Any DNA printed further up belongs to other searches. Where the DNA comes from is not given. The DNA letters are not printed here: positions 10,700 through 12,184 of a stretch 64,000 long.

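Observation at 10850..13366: Retron-like module (PRTase-like gene, structured ncRNA, reverse transcriptase) inserted between a type I R-M locus and a Fic toxin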

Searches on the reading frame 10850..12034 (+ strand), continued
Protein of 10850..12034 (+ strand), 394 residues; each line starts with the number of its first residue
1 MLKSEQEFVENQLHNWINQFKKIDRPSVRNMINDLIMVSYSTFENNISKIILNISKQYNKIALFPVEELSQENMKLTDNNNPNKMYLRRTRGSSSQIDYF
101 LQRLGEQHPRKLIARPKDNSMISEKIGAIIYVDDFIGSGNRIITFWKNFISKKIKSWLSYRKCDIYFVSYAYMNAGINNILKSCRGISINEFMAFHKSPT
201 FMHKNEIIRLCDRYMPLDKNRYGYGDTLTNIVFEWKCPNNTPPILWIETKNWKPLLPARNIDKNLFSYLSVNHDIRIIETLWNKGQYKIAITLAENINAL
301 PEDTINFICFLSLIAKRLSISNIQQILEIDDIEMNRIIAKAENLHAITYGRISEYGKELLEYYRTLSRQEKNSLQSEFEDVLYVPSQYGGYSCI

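Call 84: find_homologous_proteins(query=A3, max_evalue=1e-8)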
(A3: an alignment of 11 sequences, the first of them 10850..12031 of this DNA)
Query A3 (11 sequences) (394 aa, profile of the alignment): 17 proteins with E <= 1e-8 among 7256 candidates.
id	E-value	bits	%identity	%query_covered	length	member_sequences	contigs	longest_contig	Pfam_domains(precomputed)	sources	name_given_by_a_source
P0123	6.4e-199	679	91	100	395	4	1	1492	PF24390.2,PF24409.2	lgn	-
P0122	8.6e-198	675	95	100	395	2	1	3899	PF24390.2,PF24409.2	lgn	-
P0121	2.2e-197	674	99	100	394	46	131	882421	PF24390.2,PF24409.2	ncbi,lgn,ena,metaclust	metaclust:status=active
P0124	2.5e-191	654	79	100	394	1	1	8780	PF24390.2,PF24409.2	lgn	-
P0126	2.3e-184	631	45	99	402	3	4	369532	PF24390.2,PF24409.2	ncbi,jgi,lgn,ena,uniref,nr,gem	ncbi:hypothetical protein [uncultured Desulfovibrio sp.]|uniref:phosphoribosyltransferase-like prote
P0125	5.6e-183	627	50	99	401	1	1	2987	PF24390.2,PF24409.2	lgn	-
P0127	2.9e-180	618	45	98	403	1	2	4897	PF24390.2,PF24409.2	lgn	-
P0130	5.6e-172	590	39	97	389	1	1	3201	PF24390.2,PF24409.2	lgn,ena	-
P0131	1.9e-171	589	37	97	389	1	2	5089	PF24390.2,PF24409.2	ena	-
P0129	3.2e-171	588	40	96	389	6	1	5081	PF24390.2,PF24409.2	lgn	-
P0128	2.8e-169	581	39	96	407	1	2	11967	PF24390.2,PF24409.2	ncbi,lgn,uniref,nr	ncbi:MAG: hypothetical protein LUG19_00465 [Desulfovibrio sp.]|uniref:phosphoribosyltransferase-like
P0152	8.2e-80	287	29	95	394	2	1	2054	PF24390.2,PF24409.2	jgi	jgi:hypothetical protein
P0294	8.7e-69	251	31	96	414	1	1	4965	PF24390.2,PF24409.2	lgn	-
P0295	4.4e-62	228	28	90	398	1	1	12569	PF24390.2,PF24409.2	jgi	jgi:hypothetical protein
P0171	1.0e-58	217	32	68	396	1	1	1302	PF24390.2,PF24409.2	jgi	jgi:hypothetical protein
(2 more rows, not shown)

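Call 94: predict_structure(alignment_id=A4)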
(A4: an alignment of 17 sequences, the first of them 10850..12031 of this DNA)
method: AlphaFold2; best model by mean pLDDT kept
length: 394 residues; sequences in the alignment: 17
mean_pLDDT: 83.0   pTM: 0.71
mean pLDDT of the five models: 83.0, 82.9, 82.2, 80.0, 79.6
residues with pLDDT >= 90: 168; 70-90: 168; 50-70: 29; < 50: 29
segments of 3 or more residues with pLDDT < 50: 370-394
pLDDT, mean of each block of 10 residues (from residue 1): 83 94 90 90 93 94 87 55 52 82 95 93 92 93 89 88 93 93 88 90 90 89 90 91 92 90 88 72 78 76 85 88 79 87 87 86 66 40 45 40
secondary structure, 60 per line:
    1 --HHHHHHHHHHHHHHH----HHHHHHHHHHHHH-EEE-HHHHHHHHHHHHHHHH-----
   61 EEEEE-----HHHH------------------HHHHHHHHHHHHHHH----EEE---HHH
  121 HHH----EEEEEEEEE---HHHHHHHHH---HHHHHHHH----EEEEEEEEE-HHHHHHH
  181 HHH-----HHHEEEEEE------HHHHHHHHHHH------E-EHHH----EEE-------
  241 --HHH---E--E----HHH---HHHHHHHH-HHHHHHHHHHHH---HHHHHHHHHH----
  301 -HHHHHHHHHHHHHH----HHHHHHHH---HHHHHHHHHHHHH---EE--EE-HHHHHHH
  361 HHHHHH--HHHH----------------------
elements in order: H3-17 H22-34 E36-38 H40-55 E61-65 H71-74 H93-107 E112-114 H118-123 E128-136 H140-148 H152-159 E164-172 H174-183 E192-197 H204-214 E231-233 H263-270 H272-283 H287-296 H302-315 H320-327 H331-343 H354-366 H369-372

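Call 96: fold_search(model_id=the predicted structure, library=pdb)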
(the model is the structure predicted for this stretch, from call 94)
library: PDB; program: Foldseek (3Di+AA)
matches with E <= 10: 1071; with E <= 0.001: 0
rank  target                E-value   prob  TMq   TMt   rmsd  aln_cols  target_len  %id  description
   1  4rv4_C                1.5e-03  1.00  0.23  0.39   6.1       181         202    9  2.65 Angstrom Resolution Crystal Structure of an orotate phosphoribosyltransferase from Bacillus anthracis str. 'Ames  (released 2014-12-17)
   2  4jls_D                1.9e-03  1.00  0.18  0.43   6.4       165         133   13  Crystal Structure of E. coli XGPRT in complex with (3R,4S)-4-(Guanin-9-yl)-3-hydroxypyrrolidin-1-N-ylacetylphosphonic  (released 2014-12-24)
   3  4rv4_B                2.2e-03  1.00  0.22  0.37   6.8       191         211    9  2.65 Angstrom Resolution Crystal Structure of an orotate phosphoribosyltransferase from Bacillus anthracis str. 'Ames  (released 2014-12-17)
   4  4rv4_A                3.4e-03  1.00  0.22  0.38   7.1       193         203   10  2.65 Angstrom Resolution Crystal Structure of an orotate phosphoribosyltransferase from Bacillus anthracis str. 'Ames  (released 2014-12-17)
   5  4jls_B                3.4e-03  0.99  0.17  0.42   6.3       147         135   14  Crystal Structure of E. coli XGPRT in complex with (3R,4S)-4-(Guanin-9-yl)-3-hydroxypyrrolidin-1-N-ylacetylphosphonic  (released 2014-12-24)
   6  4jls_J                3.8e-03  0.99  0.19  0.44   6.4       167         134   12  Crystal Structure of E. coli XGPRT in complex with (3R,4S)-4-(Guanin-9-yl)-3-hydroxypyrrolidin-1-N-ylacetylphosphonic  (released 2014-12-24)
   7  1xtt_B                4.0e-03  0.97  0.21  0.35  11.7       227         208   12  Sulfolobus solfataricus uracil phosphoribosyltransferase in complex with uridine 5'-monophosphate (UMP) (released 2005-02-08)
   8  7kl6_B                4.3e-03  1.00  0.20  0.46   4.4       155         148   12  Helicobacter pylori Xanthine-Guanine-Hypoxanthine Phosphoribosyltransferase (released 2021-05-05)
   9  5bqp_C                6.0e-03  0.97  0.22  0.43   8.3       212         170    9  Hypoxanthine-guanine-xanthine phosphoribosyltransferase (HGXPRT) from Sulfolobus solfataricus with xanthosine and phos (released 2015-07-01)
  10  6kqc_B                6.4e-03  0.99  0.21  0.48   4.8       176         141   11  Crystal structure of E136F mutant of Xanthine-guanine phosphoribosyltransferase from Yersinia pestis (released 2019-09-11)
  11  3m3h                  7.5e-03  0.99  0.22  0.38   6.3       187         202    9  1.75 Angstrom resolution crystal structure of an orotate phosphoribosyltransferase from Bacillus anthracis str. 'Ames An (released 2010-04-14)
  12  7kl7_B                7.5e-03  0.99  0.20  0.45   4.5       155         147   13  Helicobacter pylori Xanthine-Guanine-Hypoxanthine Phosphoribosyltransferase (released 2021-05-05)
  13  5ipf_C                8.9e-03  0.97  0.18  0.32   6.6       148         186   14  Crystal structure of Hypoxanthine-guanine phosphoribosyltransferase from Schistosoma mansoni in complex with IMP (released 2017-03-15)
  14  1qk4_C                8.9e-03  0.96  0.19  0.30   7.8       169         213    9  TOXOPLASMA GONDII HYPOXANTHINE-GUANINE PHOSPHORIBOSYLTRANSFERASE IMP COMPLEX (released 1999-10-17)
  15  3g6w_C                8.9e-03  0.92  0.20  0.34  11.3       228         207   12  Asymetric GTP bound structure of UPRTase from Sulfolobus solfataricus containing PRPP-mg2+ in half of the active sites (released 2009-09-01)
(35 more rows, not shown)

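Call 111: find_related_loci(query=A4, collection=metagenome_contigs, flank=7000)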
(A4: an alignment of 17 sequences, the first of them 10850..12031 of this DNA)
Query A4 (394 aa) in metagenome_contigs; peptide patterns used: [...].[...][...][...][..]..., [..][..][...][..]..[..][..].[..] (x = any residue, [..] = any of these).
599 stretches matched a pattern (row limit reached: there are more); 291 encode a relative of the query (tblastn E <= 1e-3); the best 80 are kept; 80 distinct loci.
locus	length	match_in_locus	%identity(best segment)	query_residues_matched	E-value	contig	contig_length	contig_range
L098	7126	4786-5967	99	1-394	0e+0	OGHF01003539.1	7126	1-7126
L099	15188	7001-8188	45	1-390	2e-120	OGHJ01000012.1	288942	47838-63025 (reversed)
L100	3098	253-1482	31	11-391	2e-50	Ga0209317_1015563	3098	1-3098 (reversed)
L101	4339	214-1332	28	15-390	2e-48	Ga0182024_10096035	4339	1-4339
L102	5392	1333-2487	31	16-391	2e-46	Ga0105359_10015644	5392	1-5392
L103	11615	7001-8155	31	15-390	1e-45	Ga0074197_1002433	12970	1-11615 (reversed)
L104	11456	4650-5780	30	13-388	5e-44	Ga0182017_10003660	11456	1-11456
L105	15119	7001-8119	29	15-390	2e-44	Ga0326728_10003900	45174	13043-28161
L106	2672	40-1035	29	61-390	2e-44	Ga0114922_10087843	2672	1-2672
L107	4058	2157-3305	27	15-391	1e-43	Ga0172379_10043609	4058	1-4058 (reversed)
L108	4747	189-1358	29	11-390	3e-42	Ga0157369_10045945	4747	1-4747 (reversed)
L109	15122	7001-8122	30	15-391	7e-42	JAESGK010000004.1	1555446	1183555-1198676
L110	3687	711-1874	27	16-390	7e-41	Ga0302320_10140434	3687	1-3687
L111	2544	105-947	30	93-364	2e-40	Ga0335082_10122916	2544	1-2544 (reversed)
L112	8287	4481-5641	26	13-391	3e-40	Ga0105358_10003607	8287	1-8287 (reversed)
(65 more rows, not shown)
